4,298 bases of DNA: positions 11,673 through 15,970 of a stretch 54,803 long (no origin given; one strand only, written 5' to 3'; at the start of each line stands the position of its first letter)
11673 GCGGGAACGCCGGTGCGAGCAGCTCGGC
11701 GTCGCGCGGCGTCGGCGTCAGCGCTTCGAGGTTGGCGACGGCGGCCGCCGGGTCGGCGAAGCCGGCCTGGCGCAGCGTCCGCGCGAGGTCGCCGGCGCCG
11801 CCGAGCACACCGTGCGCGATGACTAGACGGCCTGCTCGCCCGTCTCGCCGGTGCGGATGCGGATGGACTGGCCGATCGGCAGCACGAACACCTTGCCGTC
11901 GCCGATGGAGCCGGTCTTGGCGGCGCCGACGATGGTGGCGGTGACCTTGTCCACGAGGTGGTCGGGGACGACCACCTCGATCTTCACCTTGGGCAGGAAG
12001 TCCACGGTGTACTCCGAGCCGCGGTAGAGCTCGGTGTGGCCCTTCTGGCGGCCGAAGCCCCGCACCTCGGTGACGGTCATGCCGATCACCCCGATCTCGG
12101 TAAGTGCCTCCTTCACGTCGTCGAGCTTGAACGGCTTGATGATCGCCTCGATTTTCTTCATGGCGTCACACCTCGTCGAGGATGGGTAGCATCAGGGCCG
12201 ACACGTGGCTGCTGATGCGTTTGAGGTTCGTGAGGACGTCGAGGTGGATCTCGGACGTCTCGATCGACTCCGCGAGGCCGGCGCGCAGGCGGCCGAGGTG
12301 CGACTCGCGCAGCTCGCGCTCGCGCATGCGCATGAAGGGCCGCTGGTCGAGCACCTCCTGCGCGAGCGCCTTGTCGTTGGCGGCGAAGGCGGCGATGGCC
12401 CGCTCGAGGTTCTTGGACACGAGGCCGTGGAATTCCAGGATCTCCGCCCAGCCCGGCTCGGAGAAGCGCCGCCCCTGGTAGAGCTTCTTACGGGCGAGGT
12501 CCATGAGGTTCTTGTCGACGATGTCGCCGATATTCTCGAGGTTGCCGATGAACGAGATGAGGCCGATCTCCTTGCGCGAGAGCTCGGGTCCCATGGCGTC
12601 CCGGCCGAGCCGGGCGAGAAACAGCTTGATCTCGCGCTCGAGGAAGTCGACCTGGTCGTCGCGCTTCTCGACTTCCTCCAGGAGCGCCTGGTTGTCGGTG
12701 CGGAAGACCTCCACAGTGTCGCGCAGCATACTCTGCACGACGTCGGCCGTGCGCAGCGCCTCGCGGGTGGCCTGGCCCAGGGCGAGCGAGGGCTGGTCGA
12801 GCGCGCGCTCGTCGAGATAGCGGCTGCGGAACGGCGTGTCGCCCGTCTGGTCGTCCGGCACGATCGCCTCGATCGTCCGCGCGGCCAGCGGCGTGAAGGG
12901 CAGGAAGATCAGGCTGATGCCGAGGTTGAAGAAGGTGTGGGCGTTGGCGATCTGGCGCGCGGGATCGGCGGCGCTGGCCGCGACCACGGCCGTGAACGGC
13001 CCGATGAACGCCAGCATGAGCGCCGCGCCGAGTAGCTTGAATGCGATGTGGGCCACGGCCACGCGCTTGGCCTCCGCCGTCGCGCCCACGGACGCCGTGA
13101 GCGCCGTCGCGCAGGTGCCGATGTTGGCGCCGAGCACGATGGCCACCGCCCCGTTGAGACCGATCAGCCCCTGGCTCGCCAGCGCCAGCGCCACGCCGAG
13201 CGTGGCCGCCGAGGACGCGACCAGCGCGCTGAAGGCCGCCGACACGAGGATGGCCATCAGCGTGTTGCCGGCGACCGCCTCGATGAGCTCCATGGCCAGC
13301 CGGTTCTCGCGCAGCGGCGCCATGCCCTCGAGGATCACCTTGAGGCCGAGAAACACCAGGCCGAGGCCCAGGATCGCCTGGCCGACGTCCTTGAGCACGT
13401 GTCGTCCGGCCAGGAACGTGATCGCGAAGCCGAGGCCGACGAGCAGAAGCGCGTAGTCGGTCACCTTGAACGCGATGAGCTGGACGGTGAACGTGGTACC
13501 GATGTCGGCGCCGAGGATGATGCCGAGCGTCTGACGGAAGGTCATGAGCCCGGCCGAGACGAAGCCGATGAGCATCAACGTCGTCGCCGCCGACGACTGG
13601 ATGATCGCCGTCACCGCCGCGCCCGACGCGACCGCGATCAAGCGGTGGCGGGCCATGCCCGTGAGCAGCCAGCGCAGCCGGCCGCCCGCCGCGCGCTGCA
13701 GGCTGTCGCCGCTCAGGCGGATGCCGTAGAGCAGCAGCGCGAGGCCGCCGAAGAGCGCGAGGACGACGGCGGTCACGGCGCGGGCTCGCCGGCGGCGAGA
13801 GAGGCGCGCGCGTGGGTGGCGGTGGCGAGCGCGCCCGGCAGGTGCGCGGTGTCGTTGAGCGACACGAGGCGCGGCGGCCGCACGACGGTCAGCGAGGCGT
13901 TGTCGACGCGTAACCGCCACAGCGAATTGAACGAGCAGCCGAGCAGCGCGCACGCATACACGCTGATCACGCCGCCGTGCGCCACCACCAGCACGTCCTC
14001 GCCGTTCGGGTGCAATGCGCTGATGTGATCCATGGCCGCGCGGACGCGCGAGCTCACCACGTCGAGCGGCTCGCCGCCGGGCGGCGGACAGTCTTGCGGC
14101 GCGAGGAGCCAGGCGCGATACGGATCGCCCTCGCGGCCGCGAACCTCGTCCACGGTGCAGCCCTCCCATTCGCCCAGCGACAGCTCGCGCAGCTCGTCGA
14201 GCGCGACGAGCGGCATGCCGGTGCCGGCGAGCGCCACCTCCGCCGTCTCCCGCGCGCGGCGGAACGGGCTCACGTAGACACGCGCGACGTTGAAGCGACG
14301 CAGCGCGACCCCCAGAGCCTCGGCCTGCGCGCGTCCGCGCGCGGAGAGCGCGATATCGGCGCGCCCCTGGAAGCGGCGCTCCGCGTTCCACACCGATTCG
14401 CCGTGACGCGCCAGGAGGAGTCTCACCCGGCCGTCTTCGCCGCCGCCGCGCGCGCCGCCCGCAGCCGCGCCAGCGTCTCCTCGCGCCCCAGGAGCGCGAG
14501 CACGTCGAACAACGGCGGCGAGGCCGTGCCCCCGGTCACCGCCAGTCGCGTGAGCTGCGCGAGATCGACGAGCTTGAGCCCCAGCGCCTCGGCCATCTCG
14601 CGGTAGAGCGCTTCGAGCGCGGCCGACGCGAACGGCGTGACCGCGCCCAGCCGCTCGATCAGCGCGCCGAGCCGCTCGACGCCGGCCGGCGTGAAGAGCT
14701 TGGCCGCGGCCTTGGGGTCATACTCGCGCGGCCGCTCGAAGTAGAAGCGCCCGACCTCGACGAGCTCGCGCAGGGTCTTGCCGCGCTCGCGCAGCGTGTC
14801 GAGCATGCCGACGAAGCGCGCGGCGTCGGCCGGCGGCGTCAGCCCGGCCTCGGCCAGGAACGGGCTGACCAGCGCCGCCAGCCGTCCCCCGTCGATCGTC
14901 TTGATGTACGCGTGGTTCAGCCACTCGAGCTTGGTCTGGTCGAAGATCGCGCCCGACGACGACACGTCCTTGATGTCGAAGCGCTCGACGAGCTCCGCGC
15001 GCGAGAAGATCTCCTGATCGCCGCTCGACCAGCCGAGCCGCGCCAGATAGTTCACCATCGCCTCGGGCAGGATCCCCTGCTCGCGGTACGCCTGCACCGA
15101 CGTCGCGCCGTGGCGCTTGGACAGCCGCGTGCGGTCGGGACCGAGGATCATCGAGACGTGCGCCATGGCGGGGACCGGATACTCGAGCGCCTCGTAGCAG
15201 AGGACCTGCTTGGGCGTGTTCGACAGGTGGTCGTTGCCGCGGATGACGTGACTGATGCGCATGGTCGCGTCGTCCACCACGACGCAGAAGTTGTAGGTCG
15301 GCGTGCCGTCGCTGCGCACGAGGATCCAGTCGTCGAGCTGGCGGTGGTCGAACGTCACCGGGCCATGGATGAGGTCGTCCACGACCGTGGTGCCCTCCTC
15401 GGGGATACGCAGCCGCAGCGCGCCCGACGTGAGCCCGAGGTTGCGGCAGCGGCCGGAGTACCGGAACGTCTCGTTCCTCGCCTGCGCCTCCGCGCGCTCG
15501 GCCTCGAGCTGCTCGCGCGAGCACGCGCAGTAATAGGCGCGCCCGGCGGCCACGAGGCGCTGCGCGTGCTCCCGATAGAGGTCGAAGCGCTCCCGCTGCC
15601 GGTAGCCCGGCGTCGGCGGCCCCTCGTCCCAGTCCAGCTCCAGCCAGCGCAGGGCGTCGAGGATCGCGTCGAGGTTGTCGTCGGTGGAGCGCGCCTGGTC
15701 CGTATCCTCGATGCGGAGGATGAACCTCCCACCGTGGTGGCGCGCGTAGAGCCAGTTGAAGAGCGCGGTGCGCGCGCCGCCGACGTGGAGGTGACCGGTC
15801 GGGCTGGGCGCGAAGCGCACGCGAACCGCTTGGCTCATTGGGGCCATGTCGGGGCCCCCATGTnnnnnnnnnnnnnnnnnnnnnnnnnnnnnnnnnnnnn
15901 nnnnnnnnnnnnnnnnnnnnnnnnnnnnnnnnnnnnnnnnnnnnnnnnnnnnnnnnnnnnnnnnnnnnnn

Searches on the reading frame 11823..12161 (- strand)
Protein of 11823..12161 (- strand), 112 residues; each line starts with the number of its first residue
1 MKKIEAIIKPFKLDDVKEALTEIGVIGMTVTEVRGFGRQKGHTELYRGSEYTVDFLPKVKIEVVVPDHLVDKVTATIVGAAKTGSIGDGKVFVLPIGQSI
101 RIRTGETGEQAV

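Call 62: search_protein_families(library=pfam, proteins=[window:11823-12161:-], max_evalue=0.0001)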
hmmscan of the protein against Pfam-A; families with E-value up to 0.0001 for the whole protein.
window:11823-12161:- (112 aa): 1 family
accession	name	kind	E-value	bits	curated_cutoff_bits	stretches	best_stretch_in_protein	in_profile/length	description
PF00543.27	P-II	-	9.4e-34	116.3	25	1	1-106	1-102/102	Nitrogen regulatory protein P-II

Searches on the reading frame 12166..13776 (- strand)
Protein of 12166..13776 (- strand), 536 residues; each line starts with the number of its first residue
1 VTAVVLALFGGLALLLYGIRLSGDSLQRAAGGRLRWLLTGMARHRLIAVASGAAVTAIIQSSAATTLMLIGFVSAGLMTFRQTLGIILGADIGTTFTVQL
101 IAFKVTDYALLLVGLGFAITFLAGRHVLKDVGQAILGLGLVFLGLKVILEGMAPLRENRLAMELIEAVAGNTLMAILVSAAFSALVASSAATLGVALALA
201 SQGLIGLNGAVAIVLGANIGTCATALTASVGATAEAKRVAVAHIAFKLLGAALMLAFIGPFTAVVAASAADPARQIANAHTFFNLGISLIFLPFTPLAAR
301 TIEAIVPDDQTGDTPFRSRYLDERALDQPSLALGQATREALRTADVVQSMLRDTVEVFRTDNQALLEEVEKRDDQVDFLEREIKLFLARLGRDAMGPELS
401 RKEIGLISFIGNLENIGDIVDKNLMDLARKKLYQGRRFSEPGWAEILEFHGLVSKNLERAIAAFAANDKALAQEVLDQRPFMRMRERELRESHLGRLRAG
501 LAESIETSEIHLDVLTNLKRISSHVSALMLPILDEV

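Call 47: search_protein_families(library=pfam, proteins=[window:12166-13776:-], max_evalue=0.00001)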
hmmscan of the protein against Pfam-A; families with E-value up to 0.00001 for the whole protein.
window:12166-13776:- (536 aa): 2 families
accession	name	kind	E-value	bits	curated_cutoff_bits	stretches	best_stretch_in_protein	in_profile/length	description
PF02690.20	Na_Pi_cotrans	-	3.5e-54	183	29.1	2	14-148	1-135/137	Na+/Pi-cotransporter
PF01895.24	PhoU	-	2.2e-19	70.1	23.5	2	342-419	3-81/89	PhoU domain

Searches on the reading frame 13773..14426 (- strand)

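Call 62: search_protein_families(library=pfam, proteins=[window:13773-14426:-], max_evalue=0.0001)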
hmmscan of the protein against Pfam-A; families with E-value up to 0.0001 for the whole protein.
window:13773-14426:- (217 aa): 1 family
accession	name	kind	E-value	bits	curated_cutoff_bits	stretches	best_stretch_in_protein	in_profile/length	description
PF00300.27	His_Phos_1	-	7.3e-60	202.4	21.7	1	3-183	1-180/194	Histidine phosphatase superfamily (branch 1)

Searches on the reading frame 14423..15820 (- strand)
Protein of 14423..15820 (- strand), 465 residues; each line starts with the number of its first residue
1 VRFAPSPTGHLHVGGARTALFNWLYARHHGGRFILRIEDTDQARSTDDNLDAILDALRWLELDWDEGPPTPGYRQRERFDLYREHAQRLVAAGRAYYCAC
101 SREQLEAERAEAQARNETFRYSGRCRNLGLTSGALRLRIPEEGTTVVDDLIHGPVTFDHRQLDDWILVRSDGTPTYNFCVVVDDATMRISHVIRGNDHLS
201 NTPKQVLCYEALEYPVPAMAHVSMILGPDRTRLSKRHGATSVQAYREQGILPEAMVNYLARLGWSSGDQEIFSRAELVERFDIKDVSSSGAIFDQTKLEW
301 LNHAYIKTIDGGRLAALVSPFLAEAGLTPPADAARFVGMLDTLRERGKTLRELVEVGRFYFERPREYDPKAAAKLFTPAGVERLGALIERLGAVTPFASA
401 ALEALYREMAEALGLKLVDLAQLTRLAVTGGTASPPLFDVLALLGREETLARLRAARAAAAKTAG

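Call 47: search_protein_families(library=pfam, proteins=[window:14423-15820:-], max_evalue=0.00001)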
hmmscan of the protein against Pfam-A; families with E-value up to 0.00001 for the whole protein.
window:14423-15820:- (465 aa): 2 families
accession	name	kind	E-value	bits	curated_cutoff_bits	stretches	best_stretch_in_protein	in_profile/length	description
PF00749.27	tRNA-synt_1c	-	2.3e-98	329.4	23.4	1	2-300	5-314/314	tRNA synthetases class I (E and Q), catalytic domain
PF19269.4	Anticodon_2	-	1.3e-32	113.5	23.6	1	313-456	1-140/141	Anticodon binding domain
